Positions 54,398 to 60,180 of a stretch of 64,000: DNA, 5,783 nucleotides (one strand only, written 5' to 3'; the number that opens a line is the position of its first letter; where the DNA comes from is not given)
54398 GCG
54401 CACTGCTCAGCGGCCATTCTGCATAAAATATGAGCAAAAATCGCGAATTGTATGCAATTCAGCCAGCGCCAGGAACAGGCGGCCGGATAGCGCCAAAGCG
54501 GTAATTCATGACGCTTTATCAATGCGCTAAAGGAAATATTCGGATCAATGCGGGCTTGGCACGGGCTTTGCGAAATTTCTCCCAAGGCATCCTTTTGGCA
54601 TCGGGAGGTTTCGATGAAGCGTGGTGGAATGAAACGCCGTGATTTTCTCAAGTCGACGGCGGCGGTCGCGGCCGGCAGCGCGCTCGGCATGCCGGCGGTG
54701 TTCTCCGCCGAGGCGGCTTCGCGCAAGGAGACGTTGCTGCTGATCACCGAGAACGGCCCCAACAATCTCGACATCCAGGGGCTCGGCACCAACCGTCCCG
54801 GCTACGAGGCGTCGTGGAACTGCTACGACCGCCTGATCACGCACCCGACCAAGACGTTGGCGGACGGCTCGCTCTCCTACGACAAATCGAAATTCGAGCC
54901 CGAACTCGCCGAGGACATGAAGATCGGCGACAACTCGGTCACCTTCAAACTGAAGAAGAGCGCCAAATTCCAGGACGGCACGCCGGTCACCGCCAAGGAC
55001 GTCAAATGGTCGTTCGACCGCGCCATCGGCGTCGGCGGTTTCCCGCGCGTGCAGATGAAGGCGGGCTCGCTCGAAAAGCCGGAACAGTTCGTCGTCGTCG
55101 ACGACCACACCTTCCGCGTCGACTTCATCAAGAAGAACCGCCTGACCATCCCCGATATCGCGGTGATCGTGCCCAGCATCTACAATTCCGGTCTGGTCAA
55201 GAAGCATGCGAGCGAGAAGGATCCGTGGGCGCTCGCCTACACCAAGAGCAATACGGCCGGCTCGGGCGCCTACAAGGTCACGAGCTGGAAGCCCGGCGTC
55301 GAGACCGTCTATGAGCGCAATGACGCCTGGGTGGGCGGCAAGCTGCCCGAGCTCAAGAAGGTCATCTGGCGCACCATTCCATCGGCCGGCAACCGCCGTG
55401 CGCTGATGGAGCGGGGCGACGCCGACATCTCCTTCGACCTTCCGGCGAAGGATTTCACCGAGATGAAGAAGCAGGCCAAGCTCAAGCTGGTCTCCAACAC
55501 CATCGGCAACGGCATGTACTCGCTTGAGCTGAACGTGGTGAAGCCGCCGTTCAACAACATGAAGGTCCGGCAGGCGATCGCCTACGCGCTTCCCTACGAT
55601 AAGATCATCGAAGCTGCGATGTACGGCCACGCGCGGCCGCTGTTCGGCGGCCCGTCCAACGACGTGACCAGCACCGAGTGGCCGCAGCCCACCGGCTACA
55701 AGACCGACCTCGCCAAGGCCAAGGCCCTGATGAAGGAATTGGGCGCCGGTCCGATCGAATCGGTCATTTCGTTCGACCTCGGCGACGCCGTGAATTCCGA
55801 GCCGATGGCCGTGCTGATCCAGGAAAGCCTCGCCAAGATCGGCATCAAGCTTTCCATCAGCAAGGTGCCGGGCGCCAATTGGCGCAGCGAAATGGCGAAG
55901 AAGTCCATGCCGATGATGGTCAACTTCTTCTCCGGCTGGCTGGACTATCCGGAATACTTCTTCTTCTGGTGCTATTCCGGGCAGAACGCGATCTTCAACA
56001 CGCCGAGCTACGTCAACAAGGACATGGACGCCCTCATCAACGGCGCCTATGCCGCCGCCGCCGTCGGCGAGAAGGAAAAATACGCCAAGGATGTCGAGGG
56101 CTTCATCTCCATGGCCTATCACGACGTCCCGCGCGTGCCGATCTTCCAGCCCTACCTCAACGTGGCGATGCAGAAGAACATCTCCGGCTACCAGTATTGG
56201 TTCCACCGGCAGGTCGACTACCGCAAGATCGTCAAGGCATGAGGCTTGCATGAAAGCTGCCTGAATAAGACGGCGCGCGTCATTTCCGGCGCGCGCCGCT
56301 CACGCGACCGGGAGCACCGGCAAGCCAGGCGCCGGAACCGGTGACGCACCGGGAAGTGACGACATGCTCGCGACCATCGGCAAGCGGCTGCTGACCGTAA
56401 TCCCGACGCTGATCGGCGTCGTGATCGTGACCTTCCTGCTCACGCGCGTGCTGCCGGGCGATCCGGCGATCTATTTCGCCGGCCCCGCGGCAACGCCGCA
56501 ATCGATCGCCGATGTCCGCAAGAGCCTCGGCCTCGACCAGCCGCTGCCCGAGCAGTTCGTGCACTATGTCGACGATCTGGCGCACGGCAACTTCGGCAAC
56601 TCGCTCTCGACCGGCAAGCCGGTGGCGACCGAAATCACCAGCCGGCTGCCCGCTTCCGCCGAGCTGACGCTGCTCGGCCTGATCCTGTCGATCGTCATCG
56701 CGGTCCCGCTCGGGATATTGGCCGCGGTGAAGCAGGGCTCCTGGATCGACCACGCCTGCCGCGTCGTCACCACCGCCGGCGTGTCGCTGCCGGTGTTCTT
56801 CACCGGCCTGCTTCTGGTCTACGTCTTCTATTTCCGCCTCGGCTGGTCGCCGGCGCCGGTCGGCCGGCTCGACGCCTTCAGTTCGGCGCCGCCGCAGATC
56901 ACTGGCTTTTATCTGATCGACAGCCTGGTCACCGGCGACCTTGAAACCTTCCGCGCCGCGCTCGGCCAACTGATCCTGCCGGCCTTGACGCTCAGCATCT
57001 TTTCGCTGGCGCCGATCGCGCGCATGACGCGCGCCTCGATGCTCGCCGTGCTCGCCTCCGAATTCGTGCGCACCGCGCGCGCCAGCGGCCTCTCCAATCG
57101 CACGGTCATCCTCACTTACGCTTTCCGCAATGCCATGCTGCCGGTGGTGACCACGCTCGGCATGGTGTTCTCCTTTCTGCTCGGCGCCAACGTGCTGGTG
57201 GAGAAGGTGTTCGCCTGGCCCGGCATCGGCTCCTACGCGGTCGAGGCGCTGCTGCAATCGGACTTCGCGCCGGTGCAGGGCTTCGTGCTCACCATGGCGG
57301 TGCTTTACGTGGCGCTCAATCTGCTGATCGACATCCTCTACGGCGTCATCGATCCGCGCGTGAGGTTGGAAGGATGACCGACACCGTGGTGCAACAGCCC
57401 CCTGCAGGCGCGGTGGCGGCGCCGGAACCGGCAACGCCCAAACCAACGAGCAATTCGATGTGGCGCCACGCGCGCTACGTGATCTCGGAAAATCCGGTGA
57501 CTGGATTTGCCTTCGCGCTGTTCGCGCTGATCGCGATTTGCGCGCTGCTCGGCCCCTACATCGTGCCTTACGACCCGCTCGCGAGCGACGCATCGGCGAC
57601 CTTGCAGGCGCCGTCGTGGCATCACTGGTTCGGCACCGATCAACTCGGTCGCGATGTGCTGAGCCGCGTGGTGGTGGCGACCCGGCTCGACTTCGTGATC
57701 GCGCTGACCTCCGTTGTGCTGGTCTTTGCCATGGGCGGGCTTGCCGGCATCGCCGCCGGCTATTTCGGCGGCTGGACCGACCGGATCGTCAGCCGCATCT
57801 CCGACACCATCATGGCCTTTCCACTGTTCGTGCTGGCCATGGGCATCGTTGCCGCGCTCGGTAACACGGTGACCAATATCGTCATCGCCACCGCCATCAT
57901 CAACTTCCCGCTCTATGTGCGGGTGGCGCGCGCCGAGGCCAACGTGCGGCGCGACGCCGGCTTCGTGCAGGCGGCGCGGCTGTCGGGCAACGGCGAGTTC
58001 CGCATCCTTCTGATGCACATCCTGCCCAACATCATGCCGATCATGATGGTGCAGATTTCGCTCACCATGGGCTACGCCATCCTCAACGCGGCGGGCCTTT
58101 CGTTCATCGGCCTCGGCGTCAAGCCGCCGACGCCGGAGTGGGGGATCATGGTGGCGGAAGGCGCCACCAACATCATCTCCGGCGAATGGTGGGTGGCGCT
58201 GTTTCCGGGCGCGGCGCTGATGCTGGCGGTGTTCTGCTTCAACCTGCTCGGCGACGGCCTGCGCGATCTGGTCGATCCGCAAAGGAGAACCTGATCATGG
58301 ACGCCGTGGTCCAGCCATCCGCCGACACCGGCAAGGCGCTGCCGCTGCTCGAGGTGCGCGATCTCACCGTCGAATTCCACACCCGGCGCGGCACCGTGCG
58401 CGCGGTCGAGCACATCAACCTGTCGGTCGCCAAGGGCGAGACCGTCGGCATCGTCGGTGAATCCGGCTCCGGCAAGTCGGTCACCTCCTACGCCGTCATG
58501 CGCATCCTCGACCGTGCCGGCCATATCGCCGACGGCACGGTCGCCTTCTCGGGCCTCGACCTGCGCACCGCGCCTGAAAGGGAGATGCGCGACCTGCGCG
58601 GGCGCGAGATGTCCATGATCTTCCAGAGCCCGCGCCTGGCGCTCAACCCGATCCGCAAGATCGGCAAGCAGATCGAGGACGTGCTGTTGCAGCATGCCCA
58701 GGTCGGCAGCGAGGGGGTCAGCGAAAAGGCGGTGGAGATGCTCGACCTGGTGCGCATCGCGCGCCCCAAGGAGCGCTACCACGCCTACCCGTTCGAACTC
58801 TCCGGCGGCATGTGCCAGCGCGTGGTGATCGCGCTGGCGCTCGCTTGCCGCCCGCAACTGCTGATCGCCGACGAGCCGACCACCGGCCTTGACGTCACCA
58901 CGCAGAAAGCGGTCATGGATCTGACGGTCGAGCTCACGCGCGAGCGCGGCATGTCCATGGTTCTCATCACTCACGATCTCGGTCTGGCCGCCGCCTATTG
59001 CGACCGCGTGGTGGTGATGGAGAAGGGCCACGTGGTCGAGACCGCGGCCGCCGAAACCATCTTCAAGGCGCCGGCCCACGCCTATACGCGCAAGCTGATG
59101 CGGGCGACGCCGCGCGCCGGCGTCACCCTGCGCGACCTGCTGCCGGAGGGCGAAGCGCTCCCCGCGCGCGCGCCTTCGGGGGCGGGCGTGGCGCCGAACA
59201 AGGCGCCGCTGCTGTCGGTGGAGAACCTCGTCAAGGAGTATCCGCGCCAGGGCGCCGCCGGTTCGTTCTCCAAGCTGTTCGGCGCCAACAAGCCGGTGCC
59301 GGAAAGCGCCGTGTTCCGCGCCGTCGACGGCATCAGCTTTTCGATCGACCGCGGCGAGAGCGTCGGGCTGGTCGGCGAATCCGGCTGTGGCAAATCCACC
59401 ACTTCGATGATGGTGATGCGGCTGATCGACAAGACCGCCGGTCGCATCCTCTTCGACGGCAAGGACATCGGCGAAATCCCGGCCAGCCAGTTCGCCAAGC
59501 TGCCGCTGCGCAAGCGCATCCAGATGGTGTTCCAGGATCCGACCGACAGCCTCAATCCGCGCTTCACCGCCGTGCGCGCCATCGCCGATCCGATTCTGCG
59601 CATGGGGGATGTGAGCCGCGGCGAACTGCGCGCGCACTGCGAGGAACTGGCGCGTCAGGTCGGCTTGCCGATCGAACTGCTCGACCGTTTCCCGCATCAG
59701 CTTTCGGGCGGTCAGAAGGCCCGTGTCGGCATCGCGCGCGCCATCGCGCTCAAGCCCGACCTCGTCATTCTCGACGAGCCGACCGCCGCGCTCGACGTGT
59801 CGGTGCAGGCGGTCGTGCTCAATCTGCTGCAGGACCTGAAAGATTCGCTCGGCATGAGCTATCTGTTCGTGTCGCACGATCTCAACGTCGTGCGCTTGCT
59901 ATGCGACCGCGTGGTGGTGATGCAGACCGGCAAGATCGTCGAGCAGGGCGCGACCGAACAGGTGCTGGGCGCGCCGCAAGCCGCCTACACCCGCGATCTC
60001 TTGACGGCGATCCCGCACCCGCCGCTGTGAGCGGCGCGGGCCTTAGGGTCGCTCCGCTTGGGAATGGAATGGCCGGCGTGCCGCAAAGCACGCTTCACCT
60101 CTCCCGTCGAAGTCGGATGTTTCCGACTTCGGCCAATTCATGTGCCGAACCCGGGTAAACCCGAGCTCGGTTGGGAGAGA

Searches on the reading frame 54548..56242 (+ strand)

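Call 57: search_protein_families(library=pfam, proteins=[window:54548-56242:+], max_evalue=0.00001)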
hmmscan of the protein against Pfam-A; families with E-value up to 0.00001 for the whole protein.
window:54548-56242:+ (564 aa): 1 family
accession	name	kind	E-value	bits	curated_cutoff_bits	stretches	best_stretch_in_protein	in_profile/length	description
PF00496.27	SBP_bac_5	-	4.6e-78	263.3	32.4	1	115-480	1-365/368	Bacterial extracellular solute-binding proteins, family 5 Middle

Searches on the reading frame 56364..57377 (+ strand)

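Call 57: search_protein_families(library=pfam, proteins=[window:56364-57377:+], max_evalue=0.00001)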
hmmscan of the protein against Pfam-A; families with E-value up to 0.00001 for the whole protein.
window:56364-57377:+ (337 aa): 2 families
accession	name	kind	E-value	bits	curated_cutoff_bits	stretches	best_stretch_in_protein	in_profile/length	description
PF00528.27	BPD_transp_1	-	3.1e-42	144.8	26.4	1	113-334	1-183/184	Binding-protein-dependent transport system inner membrane component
PF19300.4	BPD_transp_1_N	-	3.4e-14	53.4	23.8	1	1-97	1-109/114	Binding-prot-dependent transport system membrane comp, N-term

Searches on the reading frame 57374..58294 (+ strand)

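Call 57: search_protein_families(library=pfam, proteins=[window:57374-58294:+], max_evalue=0.00001)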
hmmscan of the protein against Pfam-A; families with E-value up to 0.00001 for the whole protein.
window:57374-58294:+ (306 aa): 2 families
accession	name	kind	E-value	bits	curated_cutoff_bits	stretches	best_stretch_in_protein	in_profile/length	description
PF00528.27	BPD_transp_1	-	5e-34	118.1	26.4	1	121-305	1-183/184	Binding-protein-dependent transport system inner membrane component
PF12911.12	OppC_N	-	5.3e-08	33.1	23.9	1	28-80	1-53/53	N-terminal TM domain of oligopeptide transport permease C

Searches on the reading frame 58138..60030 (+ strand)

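Call 57: search_protein_families(library=pfam, proteins=[window:58138-60030:+], max_evalue=0.00001)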
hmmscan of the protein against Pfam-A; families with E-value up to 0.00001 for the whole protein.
window:58138-60030:+ (630 aa): 5 families
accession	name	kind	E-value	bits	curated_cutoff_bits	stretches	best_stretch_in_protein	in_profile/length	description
PF00005.33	ABC_tran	-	5.4e-58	195.9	25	2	397-550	2-137/137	ABC transporter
PF08352.17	oligo_HPY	-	1.8e-11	44.7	27.1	1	300-335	1-38/65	Oligopeptide/dipeptide transporter, C-terminal region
PF13304.12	AAA_21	-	1.8e-08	35.2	27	0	199-283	220-302/304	AAA domain, putative AbiEii toxin, Type IV TA system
PF13191.12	AAA_16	-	1.7e-07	32.3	32.6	0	404-505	22-124/167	AAA ATPase domain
PF13401.12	AAA_22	-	9.3e-06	26.4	27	0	411-569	10-109/130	AAA domain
